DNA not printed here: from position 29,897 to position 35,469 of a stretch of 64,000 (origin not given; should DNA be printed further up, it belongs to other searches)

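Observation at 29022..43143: A ~14-kb glycosylation gene block welded onto the flagellar operon, sitting where flagellin normally lies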

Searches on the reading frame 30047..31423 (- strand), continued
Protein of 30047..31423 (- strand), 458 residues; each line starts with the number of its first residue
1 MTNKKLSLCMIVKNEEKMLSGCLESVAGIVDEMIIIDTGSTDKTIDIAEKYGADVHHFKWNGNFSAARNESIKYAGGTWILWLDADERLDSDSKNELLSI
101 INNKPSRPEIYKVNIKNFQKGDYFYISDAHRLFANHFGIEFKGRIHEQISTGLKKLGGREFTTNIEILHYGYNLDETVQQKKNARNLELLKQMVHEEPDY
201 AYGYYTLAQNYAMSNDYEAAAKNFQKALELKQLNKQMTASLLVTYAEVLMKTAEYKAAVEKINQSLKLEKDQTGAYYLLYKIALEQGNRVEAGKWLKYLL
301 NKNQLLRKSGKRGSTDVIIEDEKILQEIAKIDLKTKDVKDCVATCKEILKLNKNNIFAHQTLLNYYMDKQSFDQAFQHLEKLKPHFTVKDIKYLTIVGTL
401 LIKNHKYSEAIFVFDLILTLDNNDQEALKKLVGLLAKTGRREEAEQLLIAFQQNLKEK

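Call 80: search_protein_families(library=pfam, proteins=[L092:843-2723:+], max_evalue=0.001)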
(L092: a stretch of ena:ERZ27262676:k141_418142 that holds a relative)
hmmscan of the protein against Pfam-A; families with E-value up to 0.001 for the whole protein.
L092:843-2723:+ (626 aa): 0 families

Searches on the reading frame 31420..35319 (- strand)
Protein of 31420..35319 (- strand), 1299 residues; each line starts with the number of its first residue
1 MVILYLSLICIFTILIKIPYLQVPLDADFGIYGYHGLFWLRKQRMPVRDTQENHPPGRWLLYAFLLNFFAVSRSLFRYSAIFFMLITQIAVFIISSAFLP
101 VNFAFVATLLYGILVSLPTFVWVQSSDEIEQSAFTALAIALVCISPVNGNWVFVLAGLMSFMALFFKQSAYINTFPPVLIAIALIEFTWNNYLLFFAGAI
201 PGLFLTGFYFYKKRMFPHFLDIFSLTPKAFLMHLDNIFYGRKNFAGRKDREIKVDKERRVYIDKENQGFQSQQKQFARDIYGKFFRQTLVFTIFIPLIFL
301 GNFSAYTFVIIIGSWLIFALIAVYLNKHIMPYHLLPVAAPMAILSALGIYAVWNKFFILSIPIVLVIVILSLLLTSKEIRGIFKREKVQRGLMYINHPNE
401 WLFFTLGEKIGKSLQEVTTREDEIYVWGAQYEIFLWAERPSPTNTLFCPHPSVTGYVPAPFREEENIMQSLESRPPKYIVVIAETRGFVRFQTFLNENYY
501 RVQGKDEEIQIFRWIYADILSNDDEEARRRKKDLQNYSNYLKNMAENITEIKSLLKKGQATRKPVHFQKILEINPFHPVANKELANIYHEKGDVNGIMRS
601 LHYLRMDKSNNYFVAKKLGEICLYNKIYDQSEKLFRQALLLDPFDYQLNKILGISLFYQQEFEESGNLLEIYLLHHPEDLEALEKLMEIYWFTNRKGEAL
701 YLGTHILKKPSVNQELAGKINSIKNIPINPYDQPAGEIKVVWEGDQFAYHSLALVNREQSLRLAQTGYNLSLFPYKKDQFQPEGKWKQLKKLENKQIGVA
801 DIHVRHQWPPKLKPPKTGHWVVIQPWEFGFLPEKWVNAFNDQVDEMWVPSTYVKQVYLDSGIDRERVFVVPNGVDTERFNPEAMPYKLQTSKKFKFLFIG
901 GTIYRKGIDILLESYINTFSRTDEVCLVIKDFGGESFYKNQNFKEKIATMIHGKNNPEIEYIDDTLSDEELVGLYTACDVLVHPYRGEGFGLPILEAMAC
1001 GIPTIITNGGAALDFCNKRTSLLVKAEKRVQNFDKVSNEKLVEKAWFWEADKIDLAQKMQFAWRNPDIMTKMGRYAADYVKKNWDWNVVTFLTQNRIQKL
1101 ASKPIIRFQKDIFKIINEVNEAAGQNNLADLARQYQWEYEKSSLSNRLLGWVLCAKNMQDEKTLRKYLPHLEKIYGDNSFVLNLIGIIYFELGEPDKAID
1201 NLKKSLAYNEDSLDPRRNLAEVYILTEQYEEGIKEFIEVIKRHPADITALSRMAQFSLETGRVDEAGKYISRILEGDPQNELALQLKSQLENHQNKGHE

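Call 4: search_protein_families(library=pfam, proteins=[window:31420-35319:-], max_evalue=0.01)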
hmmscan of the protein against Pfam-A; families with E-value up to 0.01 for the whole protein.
window:31420-35319:- (1299 aa): 21 families
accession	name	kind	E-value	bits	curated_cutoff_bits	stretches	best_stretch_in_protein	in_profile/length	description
PF14559.12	TPR_19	-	8.8e-18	64.8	25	2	1228-1290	6-68/68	Tetratricopeptide repeat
PF00534.26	Glycos_transf_1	-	1.1e-17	64.5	26.4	1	891-1032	13-147/172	Glycosyl transferases group 1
PF13692.12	Glyco_trans_1_4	-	7.9e-16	59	27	1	895-1028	3-128/142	Glycosyl transferases group 1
PF07719.23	TPR_2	-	1.7e-15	56.2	27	1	1181-1211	3-33/34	Tetratricopeptide repeat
PF00515.34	TPR_1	-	2.6e-13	49.6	27.8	1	1181-1211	3-33/34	Tetratricopeptide repeat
PF13431.12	TPR_17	-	2.6e-13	49.5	24.4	0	567-594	2-29/34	Tetratricopeptide repeat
PF13424.12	TPR_12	-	5.4e-11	43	30.1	0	1172-1208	34-74/77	Tetratricopeptide repeat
PF13428.12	TPR_14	-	2.3e-10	40.6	23.5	0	1216-1255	4-43/44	Tetratricopeptide repeat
PF13432.12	TPR_16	-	1.6e-09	38.4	32.7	1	1227-1280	11-64/65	Tetratricopeptide repeat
PF13181.12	TPR_8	-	2.2e-09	37.1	25.7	0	1182-1211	4-33/34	Tetratricopeptide repeat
PF20706.3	GT4-conflict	-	4.9e-09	36.1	26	1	873-1032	180-335/385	Family 4 Glycosyltransferase in conflict systems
PF13439.12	Glyco_transf_4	-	9.5e-07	29.4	28.5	1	803-878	101-170/170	Glycosyltransferase Family 4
PF25064.1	ARM_TT21_5th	-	3.8e-06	27.6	27.8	0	1219-1275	7-63/117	TT21 fifth ARM repeats domain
PF23914.1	TPR_CcmH_CycH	-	6.7e-06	26.5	42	1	1184-1278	55-152/158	Cytochrome c-type biogenesis protein H TPR domain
PF13414.12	TPR_11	-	1.2e-05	25.4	26.8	1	1188-1223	3-38/42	TPR repeat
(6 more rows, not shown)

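Call 8: search_protein_families(library=ncbifam, proteins=[window:31420-35319:-], max_evalue=0.01)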
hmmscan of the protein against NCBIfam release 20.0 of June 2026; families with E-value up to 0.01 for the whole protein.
window:31420-35319:- (1299 aa): 36 families (the best 25 are shown)
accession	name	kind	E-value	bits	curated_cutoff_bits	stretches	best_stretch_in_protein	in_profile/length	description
TIGR02917.1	PEP_TPR_lipo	equivalog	2.1e-23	82.2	312.2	2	1166-1293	452-580/899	XrtA/PEP-CTERM system TPR-repeat protein PrsT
TIGR04047.1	MSMEG_0565_glyc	hypoth_equivalog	1.3e-19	70.6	259.85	1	866-1029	160-328/373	MSMEG_0565 family glycosyltransferase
NF053787.1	GlcN_PG_synth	equivalog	1.7e-16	60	480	2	956-1031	240-315/361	N-acetylglucosaminyl phosphatidylglycerol synthase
TIGR02149.1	glgA_Coryne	subfamily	6.8e-16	58.4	302.4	1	861-1093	165-383/391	glycogen synthase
TIGR03449.1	mycothiol_MshA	equivalog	2e-13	50.1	462.5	1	859-1064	182-390/406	D-inositol-3-phosphate glycosyltransferase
NF041876.1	EPS_EpsE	equivalog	1.1e-12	48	400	1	864-1028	185-347/389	exopolysaccharide biosynthesis GT4 family glycosyltransferase EpsE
NF040959.1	MamA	equivalog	2.8e-11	43.2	200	1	1166-1282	58-174/204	magnetosome protein MamA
NF038295.1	EPS_HpsP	equivalog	6.8e-11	41.8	550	1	867-1090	178-377/388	hormogonium polysaccharide biosynthesis glycosyltransferase HpsP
TIGR02521.1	type_IV_pilW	equivalog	7.3e-11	42.1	154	1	1150-1273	106-229/234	type IV pilus biogenesis/stability protein PilW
NF012028.0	PRK15484.1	subfamily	1.8e-09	37.2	618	1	841-1019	138-319/380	lipopolysaccharide N-acetylglucosaminyltransferase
NF053513.1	Gtran_IagA_BgsA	equivalog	2.2e-09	36.8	460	1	833-1014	96-272/333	LTA glycolipid anchor biosynthesis glycosyltransferase, IagA/BgsA family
TIGR03088.1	stp2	hypoth_equivalog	8e-09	35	409.05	1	861-1025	156-321/374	TIGR03088 family PEP-CTERM/XrtA system glycosyltransferase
NF052400.1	M48_BAM_BepA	equivalog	3.9e-08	32.5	570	1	1114-1277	277-439/483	beta-barrel assembly-enhancing protease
NF047684.1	TeichurnBiosyTuaC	equivalog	3.6e-07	29.5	550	1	868-1061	188-371/391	teichuronic acid biosynthesis protein TuaC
TIGR04157.1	glyco_rSAM_CFB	subfamily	1.6e-06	27.4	400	1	842-1044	169-367/406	TIGR04157 family glycosyltransferase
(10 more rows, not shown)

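Call 31: search_solved_structures(query=window:31420-35319:-, max_evalue=0.01)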
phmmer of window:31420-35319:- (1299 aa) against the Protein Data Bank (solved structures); distinct sequences matched with E-value up to 0.01: 78 (the best 60 are shown).
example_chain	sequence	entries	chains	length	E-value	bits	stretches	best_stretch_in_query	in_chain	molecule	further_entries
9qhb_A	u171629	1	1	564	5e-15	57.5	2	1185-1281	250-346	Engineered tetratricopeptide repeat protein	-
8bu0_A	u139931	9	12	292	2.4e-13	51.9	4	1185-1282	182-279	Consensus tetratricopeptide repeat protein | Crystal structure of an 8-repeat consensus TPR superhelix with Zinc. | Monomer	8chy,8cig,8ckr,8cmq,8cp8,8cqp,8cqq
9qhc_A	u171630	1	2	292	6.9e-09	37.1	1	1185-1281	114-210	Engineered tetratricopeptide repeat protein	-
7obi_A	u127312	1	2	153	1.3e-07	32.9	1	1161-1288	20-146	CTPR-rv4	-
2f9f_A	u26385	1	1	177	2e-07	32.3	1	943-1029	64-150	first mannosyl transferase (wbaZ-1)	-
7qsg_A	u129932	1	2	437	2.1e-07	32.2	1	841-1012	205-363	D-inositol 3-phosphate glycosyltransferase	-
9dcm_B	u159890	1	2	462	8.9e-07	30.1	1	966-1028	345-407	Sucrose-phosphate synthase-like protein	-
8vrf_B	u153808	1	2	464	9e-07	30.1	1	966-1028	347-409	Sucrose-phosphate synthase-like protein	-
8uag_A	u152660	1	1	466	9e-07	30.1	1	966-1028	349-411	Sucrose-phosphate synthase-like protein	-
5i45_A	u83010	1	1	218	1e-06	29.9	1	872-1036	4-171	Glycosyl transferases group 1 family protein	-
2pl2_A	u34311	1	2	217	1.6e-06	29.3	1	1185-1268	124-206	Hypothetical conserved protein TTC0263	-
1na0_A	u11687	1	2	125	3.1e-06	28.3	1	1185-1285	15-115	designed protein CTPR3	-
3oka_A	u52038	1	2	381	2.3e-05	25.4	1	866-1027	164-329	GDP-mannose-dependent alpha-(1-6)-phosphatidylinositol monomannoside mannosyltransferase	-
3okc_A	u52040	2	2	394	2.4e-05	25.4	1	867-1027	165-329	GDP-mannose-dependent alpha-(1-6)-phosphatidylinositol monomannoside mannosyltransferase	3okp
8ch0_A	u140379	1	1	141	2.6e-05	25.3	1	1186-1281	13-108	Consensus tetratricopeptide repeat protein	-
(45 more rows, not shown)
